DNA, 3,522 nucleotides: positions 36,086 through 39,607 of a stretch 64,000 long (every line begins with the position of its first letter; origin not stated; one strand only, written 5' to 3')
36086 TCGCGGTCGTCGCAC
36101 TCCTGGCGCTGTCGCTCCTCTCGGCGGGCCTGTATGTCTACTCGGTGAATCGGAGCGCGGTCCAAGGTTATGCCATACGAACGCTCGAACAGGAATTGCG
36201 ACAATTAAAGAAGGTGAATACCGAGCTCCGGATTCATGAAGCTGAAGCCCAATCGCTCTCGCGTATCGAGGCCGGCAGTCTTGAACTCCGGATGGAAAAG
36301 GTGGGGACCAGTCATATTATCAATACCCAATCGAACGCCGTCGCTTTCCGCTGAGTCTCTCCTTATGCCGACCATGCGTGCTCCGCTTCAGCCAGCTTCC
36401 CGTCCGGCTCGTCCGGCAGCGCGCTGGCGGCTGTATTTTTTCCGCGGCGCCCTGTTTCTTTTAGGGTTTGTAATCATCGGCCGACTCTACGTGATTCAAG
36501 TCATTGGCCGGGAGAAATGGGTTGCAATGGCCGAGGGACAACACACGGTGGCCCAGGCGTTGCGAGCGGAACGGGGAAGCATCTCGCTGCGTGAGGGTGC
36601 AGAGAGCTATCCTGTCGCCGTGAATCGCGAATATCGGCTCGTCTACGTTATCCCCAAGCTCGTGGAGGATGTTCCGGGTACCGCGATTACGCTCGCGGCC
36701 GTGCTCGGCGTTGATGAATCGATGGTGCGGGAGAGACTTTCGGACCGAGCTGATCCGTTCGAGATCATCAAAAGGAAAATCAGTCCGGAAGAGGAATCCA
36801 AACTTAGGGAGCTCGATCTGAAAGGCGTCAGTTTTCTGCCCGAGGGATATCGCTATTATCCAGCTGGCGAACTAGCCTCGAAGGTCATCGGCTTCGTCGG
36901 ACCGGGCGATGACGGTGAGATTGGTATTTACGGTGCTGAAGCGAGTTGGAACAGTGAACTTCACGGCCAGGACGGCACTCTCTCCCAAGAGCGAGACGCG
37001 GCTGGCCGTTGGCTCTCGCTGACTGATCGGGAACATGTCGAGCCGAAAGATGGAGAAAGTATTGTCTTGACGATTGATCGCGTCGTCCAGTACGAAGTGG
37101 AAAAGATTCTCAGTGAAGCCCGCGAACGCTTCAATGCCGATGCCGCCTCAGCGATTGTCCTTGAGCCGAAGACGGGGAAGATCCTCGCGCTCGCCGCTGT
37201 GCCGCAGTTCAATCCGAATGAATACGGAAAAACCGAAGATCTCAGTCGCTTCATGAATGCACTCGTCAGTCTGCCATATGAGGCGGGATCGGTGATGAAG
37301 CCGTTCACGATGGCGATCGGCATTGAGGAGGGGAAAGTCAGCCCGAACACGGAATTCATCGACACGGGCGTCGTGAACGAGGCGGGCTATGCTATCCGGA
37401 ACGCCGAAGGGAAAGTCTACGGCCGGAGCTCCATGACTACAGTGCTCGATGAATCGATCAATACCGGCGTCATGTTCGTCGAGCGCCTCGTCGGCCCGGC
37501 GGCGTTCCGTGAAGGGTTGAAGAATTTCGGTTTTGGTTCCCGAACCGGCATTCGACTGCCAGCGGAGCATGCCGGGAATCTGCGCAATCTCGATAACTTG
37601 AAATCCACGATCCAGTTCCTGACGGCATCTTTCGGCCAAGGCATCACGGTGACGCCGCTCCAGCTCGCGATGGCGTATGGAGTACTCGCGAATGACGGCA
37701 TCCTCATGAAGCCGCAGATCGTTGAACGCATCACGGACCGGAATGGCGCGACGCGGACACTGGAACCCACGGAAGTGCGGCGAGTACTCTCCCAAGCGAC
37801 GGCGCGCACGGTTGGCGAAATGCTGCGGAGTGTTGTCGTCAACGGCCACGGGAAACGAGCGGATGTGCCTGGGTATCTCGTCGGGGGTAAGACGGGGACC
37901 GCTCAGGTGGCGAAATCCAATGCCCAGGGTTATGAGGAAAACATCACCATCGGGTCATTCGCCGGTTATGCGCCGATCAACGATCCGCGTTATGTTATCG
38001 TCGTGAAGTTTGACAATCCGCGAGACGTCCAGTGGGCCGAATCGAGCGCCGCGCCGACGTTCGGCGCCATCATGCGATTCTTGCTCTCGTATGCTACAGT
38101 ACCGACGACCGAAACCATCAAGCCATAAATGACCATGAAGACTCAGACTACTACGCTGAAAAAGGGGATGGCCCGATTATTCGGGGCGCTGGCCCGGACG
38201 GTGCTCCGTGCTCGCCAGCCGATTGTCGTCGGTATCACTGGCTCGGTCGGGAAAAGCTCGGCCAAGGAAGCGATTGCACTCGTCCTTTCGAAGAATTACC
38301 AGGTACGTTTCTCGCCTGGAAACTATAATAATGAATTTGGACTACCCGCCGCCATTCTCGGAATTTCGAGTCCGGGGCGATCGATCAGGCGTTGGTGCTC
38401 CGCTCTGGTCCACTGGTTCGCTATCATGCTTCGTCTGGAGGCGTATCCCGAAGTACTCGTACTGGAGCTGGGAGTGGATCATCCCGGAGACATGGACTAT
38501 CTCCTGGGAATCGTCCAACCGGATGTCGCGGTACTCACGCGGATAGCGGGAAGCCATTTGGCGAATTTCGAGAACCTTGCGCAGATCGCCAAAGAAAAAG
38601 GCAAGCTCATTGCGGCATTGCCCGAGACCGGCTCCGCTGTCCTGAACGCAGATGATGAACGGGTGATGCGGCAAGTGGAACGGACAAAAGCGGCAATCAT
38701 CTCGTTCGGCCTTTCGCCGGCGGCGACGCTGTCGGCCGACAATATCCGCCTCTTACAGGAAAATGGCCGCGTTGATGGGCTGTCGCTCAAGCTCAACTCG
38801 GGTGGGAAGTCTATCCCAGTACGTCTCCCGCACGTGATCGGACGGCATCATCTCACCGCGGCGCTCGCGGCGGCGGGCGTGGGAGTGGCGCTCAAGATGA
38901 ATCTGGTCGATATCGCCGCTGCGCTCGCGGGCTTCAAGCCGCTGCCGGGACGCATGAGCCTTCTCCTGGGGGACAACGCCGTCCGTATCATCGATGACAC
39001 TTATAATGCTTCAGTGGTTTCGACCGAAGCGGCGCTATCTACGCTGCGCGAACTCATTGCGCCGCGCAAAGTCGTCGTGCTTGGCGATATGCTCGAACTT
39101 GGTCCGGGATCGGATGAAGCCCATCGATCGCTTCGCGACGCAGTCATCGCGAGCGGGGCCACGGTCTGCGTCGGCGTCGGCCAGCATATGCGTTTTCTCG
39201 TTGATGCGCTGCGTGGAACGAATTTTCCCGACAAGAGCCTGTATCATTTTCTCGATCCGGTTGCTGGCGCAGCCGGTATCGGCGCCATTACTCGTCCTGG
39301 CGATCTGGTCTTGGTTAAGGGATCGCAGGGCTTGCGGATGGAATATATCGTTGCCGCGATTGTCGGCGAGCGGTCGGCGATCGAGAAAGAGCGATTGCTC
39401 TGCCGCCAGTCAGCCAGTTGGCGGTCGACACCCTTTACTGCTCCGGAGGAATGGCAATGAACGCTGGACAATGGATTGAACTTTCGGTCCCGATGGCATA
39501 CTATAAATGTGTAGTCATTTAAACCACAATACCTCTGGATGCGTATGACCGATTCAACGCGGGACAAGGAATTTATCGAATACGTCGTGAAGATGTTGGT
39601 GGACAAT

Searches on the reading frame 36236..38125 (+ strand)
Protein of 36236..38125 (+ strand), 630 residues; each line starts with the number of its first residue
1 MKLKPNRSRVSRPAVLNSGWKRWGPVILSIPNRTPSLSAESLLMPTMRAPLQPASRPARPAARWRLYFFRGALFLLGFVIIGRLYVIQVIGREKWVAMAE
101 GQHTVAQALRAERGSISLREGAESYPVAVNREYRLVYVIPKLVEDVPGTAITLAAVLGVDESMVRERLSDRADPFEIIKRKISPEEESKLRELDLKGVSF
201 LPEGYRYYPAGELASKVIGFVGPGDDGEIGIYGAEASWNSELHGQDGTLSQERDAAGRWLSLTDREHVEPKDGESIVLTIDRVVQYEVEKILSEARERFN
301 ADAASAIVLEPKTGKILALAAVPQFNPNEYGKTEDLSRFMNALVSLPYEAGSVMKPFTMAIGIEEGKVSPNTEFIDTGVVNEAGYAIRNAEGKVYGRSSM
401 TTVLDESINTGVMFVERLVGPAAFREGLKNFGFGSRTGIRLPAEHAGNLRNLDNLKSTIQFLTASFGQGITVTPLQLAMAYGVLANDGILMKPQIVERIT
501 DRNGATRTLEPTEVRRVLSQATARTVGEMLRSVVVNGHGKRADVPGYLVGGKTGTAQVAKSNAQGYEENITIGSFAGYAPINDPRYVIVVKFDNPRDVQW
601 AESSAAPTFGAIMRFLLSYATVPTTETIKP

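Call 9: search_protein_families(library=pfam, proteins=[window:36236-38125:+])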
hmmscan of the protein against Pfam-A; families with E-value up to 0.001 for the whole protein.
window:36236-38125:+ (630 aa): 2 families
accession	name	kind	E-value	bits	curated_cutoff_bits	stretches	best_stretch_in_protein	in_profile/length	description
PF00905.27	Transpeptidase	-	7.7e-74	249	22.1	1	305-613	2-298/299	Penicillin binding protein transpeptidase domain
PF03717.20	PBP_dimer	-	9.4e-14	52.7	24.4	1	110-260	3-176/180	Penicillin-binding Protein dimerisation domain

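Call 10: search_protein_families(library=ncbifam, proteins=[window:36236-38125:+])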
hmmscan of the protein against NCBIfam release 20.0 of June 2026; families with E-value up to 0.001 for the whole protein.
window:36236-38125:+ (630 aa): 24 families
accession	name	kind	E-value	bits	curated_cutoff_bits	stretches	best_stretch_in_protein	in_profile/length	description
TIGR02214.1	spoVD_pbp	equivalog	1.2e-118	397.2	688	1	74-624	10-562/636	stage V sporulation protein D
TIGR03423.1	pbp2_mrdA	equivalog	6.3e-89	299.1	455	1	65-617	2-591/593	penicillin-binding protein 2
NF053573.1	PBP2_PenA_Neis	exception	9.1e-75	252.3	1105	1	65-622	27-566/572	peptidoglycan D,D-transpeptidase PBP2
NF011685.0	PRK15105.1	subfamily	6.2e-60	203.4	737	1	63-617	21-558/588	peptidoglycan glycosyltransferase FtsI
NF038271.1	strep_PBP2X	exception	4.4e-54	183.9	1050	1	187-599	164-597/750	penicillin-binding protein PBP2X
TIGR02074.1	PBP_1a_fam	subfamily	2.3e-38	132.3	508.75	1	271-579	221-507/535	PBP1A family penicillin-binding protein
NF051842.1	PBP4_5_Efaec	equivalog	1.6e-35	122.6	700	1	100-596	152-649/668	penicillin-binding protein PBP4(5)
NF008061.0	PRK10795.1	equivalog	9.1e-33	113.7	962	1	68-623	25-615/634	peptidoglycan DD-transpeptidase MrdA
NF038278.1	strep_PBP2B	exception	4.2e-22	78.4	975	2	424-595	476-655/678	penicillin-binding protein PBP2B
NF051885.1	tranpepglycosPbpC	equivalog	4.1e-21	75.2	900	1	276-559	294-547/632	multimodular transpeptidase-transglycosylase PbpC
NF033378.1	MECD_PBP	exception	4.6e-19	68.2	1450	1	108-614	148-663/678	PBP2a family beta-lactam-resistant peptidoglycan transpeptidase MecD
NF038276.1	strep_PBP2A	exception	8.4e-18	64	1100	1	292-559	342-582/716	penicillin-binding protein PBP2A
TIGR02073.1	PBP_1c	equivalog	2.5e-17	62.7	494.2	1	270-577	238-516/728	penicillin-binding protein 1C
NF000406.1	MECB_PBP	exception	1.8e-16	59.7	1450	1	269-614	317-660/674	PBP2a family beta-lactam-resistant peptidoglycan transpeptidase MecB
NF038272.1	strep_PBP1A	exception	2.3e-15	55.9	1075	1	334-572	350-575/658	penicillin-binding protein PBP1A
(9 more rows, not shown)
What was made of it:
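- Tried and rejected: (1) The 630-aa ORF at 36236-38128 has DnaK-like length, but Pfam shows a penicillin-binding protein (calls 9, 10).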

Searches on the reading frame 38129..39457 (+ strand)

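Call 9: search_protein_families(library=pfam, proteins=[window:38129-39457:+])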
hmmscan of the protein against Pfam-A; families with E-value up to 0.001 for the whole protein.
window:38129-39457:+ (443 aa): 2 families
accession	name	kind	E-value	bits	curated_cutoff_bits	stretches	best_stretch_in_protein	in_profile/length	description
PF08245.18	Mur_ligase_M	-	1.6e-29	103.7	24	2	106-251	56-199/200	Mur ligase middle domain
PF02875.26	Mur_ligase_C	-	1.6e-16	61.7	28.4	1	274-399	1-126/127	Mur ligase, glutamate ligase domain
